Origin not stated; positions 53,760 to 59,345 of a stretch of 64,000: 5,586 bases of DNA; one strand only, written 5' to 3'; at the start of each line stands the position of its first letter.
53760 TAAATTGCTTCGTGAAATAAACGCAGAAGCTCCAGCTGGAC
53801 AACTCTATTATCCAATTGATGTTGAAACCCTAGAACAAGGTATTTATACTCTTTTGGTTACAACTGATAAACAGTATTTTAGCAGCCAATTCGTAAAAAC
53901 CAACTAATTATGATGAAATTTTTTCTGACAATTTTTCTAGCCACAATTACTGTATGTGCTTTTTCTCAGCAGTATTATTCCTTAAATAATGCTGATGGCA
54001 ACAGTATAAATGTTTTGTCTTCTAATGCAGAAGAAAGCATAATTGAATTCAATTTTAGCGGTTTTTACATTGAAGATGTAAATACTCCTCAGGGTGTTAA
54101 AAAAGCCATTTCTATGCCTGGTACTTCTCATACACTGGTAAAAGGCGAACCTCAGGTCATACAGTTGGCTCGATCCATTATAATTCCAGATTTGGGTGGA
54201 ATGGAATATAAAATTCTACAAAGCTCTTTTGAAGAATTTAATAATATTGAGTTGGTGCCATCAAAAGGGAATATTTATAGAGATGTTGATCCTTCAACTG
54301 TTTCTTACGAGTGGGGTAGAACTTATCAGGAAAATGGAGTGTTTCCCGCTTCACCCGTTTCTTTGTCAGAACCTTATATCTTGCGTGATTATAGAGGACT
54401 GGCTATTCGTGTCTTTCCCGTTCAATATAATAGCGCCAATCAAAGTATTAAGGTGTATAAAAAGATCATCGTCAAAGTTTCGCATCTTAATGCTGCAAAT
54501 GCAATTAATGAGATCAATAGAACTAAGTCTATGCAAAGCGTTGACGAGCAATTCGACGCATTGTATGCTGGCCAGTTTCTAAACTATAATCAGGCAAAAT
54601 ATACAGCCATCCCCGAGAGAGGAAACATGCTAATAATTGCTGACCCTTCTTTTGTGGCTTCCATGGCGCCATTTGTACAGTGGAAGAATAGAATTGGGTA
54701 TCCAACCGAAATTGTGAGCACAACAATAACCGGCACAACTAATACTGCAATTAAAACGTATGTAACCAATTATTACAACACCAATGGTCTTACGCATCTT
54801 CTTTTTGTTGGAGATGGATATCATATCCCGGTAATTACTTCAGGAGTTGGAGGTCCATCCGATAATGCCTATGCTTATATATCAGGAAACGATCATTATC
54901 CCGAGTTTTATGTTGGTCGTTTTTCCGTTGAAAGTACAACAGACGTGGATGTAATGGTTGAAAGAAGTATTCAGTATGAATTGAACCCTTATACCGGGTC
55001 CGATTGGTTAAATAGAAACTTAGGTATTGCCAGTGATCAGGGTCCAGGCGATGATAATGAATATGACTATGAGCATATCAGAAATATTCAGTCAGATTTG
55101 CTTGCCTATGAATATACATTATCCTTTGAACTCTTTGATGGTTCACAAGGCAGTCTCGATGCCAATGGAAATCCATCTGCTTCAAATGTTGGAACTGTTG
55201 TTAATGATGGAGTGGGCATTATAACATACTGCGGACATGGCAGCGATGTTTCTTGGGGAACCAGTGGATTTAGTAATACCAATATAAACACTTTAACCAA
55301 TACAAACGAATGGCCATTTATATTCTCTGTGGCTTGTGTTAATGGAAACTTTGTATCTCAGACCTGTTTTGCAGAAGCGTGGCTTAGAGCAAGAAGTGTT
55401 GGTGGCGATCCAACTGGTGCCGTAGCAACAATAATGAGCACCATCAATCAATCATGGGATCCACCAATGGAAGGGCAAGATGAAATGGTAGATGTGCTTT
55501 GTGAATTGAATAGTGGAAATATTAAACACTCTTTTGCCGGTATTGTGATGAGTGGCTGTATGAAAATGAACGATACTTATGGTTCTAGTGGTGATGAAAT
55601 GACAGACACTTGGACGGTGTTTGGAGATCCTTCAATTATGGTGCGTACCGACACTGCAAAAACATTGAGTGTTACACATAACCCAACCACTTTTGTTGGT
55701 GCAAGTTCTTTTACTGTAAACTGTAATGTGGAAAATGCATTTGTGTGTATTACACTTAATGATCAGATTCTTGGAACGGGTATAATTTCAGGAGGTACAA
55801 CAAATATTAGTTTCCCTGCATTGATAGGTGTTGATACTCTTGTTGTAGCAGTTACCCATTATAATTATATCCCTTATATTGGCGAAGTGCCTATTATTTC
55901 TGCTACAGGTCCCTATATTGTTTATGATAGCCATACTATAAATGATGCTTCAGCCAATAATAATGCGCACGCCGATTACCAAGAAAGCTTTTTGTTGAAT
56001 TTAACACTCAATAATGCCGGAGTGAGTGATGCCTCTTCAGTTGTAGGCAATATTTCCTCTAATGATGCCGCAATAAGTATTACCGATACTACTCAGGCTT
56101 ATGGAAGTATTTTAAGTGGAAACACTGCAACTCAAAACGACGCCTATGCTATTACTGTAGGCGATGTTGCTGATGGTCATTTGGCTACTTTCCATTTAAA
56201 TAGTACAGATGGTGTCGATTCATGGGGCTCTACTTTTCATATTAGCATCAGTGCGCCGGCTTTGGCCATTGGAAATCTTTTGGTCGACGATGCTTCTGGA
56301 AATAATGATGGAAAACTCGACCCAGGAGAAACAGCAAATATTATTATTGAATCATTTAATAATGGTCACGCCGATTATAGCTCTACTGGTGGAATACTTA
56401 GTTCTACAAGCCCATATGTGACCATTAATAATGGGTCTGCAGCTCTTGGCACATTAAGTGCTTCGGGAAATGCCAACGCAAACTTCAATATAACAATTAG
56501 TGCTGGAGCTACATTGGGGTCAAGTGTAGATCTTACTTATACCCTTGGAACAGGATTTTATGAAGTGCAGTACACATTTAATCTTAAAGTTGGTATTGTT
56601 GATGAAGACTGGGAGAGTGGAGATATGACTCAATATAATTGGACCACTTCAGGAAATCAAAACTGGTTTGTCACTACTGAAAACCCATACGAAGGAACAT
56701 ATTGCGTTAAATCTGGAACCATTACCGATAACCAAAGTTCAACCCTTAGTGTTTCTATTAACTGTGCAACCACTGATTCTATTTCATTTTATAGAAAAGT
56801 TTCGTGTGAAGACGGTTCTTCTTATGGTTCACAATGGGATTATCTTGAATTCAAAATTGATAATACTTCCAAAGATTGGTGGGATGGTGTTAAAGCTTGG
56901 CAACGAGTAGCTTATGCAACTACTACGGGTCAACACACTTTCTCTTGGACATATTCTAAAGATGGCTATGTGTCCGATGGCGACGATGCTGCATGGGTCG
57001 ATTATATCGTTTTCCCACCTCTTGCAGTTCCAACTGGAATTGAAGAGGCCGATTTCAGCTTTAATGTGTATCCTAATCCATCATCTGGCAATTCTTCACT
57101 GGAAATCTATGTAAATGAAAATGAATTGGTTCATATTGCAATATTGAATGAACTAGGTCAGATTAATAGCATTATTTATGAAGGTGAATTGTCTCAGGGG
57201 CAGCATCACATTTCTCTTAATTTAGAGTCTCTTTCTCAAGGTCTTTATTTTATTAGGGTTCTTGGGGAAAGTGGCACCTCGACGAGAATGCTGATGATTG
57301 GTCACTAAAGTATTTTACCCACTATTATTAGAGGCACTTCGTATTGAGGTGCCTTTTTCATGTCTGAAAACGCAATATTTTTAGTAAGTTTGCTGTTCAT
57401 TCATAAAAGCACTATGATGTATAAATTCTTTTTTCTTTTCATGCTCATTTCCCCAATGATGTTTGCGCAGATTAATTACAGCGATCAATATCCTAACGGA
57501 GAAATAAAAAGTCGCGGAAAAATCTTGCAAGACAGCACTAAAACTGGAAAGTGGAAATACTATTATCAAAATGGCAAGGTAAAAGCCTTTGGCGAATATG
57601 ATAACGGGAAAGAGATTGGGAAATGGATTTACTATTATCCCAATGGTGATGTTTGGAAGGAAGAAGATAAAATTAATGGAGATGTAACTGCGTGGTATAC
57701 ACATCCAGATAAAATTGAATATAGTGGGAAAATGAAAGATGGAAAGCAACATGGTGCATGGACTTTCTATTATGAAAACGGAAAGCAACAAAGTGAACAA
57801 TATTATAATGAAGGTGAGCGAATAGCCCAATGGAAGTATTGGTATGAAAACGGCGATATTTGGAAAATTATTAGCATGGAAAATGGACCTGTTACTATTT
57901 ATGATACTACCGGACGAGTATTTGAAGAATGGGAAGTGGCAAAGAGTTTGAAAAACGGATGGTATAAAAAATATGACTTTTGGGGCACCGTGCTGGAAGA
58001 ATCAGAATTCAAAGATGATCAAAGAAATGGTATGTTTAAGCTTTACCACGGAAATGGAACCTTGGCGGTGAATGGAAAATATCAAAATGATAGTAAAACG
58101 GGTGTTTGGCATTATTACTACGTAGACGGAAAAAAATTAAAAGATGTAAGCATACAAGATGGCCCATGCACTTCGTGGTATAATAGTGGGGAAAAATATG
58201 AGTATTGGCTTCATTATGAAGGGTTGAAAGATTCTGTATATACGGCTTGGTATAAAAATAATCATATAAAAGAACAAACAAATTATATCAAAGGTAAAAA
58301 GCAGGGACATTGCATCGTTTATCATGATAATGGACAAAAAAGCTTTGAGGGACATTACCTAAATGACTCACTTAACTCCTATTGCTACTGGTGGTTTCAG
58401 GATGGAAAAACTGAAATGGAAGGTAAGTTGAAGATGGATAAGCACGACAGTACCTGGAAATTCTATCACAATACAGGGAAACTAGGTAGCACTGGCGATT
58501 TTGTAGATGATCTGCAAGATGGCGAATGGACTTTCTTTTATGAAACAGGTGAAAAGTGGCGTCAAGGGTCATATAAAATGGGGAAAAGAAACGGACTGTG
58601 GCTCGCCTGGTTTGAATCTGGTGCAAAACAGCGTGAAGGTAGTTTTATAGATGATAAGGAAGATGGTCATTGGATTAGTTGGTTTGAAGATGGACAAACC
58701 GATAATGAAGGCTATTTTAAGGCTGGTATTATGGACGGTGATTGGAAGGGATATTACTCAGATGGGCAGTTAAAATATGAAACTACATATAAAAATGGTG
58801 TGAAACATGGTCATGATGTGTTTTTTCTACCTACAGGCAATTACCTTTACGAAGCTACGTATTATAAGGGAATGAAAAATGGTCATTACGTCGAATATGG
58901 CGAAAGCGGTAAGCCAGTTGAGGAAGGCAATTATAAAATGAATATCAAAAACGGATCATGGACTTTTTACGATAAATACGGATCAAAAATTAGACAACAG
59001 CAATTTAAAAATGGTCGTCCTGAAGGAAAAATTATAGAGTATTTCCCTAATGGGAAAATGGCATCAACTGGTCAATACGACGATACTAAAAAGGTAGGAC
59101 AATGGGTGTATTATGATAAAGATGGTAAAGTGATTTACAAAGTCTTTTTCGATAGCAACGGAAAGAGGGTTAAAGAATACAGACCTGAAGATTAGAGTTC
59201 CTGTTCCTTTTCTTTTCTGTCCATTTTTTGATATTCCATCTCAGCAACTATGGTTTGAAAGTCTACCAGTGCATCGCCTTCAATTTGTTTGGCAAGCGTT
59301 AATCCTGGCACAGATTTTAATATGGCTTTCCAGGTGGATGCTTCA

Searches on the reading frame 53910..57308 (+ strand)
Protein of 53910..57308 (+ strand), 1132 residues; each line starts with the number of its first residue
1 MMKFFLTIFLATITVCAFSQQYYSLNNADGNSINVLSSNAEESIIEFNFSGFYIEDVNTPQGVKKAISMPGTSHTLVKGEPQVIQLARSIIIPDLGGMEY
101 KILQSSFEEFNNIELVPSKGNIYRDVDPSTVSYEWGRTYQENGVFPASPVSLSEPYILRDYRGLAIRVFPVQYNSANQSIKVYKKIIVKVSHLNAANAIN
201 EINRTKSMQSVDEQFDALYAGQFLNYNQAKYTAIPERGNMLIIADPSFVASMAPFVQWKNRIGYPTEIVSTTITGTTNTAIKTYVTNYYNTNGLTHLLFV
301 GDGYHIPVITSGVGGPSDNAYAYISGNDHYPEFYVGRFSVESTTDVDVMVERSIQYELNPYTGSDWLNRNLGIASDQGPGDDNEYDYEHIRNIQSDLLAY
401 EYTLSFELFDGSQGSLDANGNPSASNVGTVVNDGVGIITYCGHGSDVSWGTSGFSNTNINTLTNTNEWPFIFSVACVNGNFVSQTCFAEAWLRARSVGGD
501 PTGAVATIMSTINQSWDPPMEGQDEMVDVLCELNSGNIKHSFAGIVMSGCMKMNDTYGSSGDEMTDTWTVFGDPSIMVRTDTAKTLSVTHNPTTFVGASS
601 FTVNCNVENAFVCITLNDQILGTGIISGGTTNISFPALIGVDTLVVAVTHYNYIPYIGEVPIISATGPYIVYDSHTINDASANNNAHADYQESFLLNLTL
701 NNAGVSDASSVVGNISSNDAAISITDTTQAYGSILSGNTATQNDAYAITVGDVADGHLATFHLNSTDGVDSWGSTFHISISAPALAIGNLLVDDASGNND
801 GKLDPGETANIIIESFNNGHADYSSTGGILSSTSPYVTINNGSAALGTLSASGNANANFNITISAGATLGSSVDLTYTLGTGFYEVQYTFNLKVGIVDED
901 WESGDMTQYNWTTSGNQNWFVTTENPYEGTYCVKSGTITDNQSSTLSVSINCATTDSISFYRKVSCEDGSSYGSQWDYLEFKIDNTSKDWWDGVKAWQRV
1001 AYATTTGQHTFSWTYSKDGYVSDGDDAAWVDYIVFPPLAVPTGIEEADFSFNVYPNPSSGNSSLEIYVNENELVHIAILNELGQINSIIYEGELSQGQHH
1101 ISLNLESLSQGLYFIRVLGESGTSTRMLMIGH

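Call 70: search_protein_families(library=pfam, proteins=[window:53910-57308:+], max_evalue=0.00001)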
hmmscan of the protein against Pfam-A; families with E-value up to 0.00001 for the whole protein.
window:53910-57308:+ (1132 aa): 4 families
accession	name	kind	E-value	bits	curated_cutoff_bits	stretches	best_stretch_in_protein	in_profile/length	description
PF01364.23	Peptidase_C25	-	2.7e-54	185.3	23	1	240-578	1-374/374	Peptidase family C25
PF08126.16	Propeptide_C25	-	1.6e-31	109.5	22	1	31-205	10-178/205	Propeptide_C25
PF03785.20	Peptidase_C25_C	-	4.6e-14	52.5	25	1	587-660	5-78/79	Peptidase family C25, C terminal ig-like domain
PF18962.6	Por_Secre_tail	-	3e-09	37.5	27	1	1053-1130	1-75/75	Secretion system C-terminal sorting domain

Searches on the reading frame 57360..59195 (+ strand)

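Call 70: search_protein_families(library=pfam, proteins=[window:57360-59195:+], max_evalue=0.00001)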
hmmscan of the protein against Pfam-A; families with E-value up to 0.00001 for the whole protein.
window:57360-59195:+ (611 aa): 1 family
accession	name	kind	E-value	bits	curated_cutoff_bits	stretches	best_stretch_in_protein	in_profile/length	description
PF07661.19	MORN_2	-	2.4e-32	107.6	29.6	0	458-479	1-22/22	MORN repeat variant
